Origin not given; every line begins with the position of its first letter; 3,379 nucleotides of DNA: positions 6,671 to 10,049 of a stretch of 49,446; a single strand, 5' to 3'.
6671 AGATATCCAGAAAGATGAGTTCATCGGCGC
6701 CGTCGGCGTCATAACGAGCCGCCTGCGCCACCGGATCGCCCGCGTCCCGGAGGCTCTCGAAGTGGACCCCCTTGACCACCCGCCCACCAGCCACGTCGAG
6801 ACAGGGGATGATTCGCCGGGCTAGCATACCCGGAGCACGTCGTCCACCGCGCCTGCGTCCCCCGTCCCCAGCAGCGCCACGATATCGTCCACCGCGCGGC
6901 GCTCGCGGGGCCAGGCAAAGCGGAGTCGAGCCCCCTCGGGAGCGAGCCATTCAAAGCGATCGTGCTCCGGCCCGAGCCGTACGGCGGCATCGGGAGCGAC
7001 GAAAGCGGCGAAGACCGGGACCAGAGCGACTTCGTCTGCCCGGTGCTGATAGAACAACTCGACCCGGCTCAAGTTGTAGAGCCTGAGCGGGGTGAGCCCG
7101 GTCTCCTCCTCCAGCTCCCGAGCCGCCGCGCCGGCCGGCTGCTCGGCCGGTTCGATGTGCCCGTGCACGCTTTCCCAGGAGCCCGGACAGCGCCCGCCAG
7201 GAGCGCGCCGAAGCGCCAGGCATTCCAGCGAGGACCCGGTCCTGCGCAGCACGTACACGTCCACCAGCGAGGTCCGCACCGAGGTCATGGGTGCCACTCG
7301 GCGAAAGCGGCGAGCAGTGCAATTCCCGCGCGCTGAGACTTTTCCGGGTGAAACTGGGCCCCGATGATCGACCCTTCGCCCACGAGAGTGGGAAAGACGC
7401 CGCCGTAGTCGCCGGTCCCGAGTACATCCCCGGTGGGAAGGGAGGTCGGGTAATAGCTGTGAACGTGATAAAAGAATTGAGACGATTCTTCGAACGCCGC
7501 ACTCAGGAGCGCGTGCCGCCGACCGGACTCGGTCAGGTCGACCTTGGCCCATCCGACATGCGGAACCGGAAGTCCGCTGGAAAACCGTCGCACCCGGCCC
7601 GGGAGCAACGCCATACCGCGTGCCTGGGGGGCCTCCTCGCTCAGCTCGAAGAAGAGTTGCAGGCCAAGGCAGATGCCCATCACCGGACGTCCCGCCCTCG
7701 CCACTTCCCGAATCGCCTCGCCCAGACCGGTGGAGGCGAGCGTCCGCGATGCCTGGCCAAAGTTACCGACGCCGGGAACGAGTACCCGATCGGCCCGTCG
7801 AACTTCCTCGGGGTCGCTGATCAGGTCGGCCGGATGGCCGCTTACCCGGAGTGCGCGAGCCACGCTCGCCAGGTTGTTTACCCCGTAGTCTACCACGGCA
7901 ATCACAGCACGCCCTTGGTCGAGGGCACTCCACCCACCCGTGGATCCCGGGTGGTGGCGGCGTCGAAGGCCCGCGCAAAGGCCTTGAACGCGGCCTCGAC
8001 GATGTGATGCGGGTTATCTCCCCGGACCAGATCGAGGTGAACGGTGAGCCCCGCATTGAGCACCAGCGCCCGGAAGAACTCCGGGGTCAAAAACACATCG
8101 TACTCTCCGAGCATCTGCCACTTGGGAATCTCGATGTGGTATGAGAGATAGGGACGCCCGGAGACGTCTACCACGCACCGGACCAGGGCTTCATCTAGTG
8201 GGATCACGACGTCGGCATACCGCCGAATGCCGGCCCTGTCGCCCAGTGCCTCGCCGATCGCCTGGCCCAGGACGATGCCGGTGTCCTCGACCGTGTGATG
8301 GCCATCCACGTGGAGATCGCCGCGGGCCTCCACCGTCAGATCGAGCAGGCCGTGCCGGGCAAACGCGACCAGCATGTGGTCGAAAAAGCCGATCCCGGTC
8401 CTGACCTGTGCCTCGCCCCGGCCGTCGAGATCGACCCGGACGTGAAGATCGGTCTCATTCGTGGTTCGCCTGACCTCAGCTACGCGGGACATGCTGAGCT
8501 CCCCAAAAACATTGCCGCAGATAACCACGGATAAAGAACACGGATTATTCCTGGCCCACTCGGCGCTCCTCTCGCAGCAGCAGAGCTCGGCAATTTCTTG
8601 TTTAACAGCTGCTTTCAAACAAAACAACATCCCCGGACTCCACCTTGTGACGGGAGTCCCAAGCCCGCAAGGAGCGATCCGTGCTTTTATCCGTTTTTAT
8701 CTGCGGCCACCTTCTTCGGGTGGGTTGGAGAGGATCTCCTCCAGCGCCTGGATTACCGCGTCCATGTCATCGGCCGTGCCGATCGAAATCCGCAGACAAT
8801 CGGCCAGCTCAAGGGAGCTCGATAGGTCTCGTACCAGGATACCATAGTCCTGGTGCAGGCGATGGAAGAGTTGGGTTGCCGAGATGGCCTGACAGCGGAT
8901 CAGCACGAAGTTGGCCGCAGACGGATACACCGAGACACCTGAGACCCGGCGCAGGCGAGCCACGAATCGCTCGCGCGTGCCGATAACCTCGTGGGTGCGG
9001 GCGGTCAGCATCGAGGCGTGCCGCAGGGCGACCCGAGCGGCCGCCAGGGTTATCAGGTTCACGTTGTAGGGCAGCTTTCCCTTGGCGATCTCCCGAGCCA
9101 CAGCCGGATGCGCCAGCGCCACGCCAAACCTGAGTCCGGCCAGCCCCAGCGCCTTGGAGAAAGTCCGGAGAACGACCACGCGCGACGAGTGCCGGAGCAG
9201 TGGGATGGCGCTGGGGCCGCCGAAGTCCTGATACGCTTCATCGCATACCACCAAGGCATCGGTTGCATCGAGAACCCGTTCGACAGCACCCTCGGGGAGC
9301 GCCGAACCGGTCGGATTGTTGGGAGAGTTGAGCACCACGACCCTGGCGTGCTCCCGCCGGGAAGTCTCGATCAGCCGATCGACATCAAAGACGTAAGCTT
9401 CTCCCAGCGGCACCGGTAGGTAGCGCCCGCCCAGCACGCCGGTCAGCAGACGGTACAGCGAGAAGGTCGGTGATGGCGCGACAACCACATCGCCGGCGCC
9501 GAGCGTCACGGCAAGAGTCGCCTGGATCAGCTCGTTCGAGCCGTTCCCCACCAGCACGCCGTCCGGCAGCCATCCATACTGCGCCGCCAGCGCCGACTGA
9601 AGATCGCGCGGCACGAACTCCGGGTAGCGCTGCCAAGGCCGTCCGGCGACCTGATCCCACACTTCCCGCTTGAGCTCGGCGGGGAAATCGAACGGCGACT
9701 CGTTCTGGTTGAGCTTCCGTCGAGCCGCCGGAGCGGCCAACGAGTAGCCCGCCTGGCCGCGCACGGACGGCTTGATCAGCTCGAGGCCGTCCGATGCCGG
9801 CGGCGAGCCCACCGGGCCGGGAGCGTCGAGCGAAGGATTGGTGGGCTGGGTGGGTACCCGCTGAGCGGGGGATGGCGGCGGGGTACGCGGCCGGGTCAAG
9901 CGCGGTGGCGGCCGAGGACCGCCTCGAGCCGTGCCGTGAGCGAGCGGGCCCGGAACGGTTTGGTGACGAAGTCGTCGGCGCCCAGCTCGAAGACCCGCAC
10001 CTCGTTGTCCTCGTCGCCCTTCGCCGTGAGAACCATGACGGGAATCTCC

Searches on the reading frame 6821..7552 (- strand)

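Call 49: search_protein_families(library=pfam, proteins=[window:6821-7552:-], max_evalue=0.0001)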
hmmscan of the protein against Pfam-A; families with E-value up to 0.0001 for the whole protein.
window:6821-7552:- (243 aa): 1 family
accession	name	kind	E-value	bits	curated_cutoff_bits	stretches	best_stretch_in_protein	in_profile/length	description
PF00293.34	NUDIX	-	1.6e-17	64.2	21.1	1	97-221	6-131/134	NUDIX domain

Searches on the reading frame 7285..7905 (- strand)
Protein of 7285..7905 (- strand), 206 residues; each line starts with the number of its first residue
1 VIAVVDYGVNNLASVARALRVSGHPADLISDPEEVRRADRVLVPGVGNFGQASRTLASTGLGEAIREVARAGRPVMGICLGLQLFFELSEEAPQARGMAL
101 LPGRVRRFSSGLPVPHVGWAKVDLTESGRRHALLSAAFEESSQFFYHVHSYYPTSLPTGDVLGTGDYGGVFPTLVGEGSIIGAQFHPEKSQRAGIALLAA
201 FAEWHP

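Call 49: search_protein_families(library=pfam, proteins=[window:7285-7905:-], max_evalue=0.0001)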
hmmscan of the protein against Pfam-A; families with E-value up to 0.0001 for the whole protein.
window:7285-7905:- (206 aa): 2 families
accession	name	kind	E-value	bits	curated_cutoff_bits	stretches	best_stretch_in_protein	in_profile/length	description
PF00117.34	GATase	-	5.6e-15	55.9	22.8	1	4-194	2-178/190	Glutamine amidotransferase class-I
PF07685.20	GATase_3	-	1.7e-07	31.5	27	1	31-87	33-90/196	CobB/CobQ-like glutamine amidotransferase domain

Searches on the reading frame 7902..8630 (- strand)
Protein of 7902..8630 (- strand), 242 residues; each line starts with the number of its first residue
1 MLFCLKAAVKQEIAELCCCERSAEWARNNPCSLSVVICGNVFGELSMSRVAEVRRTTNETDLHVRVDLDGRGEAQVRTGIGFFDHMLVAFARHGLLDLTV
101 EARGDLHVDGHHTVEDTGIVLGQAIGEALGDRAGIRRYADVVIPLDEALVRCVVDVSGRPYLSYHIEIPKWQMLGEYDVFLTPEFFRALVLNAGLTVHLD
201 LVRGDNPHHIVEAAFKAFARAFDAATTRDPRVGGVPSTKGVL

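Call 49: search_protein_families(library=pfam, proteins=[window:7902-8630:-], max_evalue=0.0001)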
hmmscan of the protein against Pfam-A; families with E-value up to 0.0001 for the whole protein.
window:7902-8630:- (242 aa): 1 family
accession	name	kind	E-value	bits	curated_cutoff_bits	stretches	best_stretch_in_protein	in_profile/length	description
PF00475.24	IGPD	-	1.4e-63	213.8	27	1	78-221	1-143/144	Imidazoleglycerol-phosphate dehydratase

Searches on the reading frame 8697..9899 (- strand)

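Call 49: search_protein_families(library=pfam, proteins=[window:8697-9899:-], max_evalue=0.0001)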
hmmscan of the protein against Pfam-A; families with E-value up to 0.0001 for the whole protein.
window:8697-9899:- (400 aa): 2 families
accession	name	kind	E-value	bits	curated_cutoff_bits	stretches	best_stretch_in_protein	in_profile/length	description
PF00155.27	Aminotran_1_2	-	2.2e-51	175.6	19.7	1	62-386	5-361/361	Aminotransferase class I and II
PF04864.19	Alliinase_C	-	1.2e-08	34.7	22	1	115-264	69-209/363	Allinase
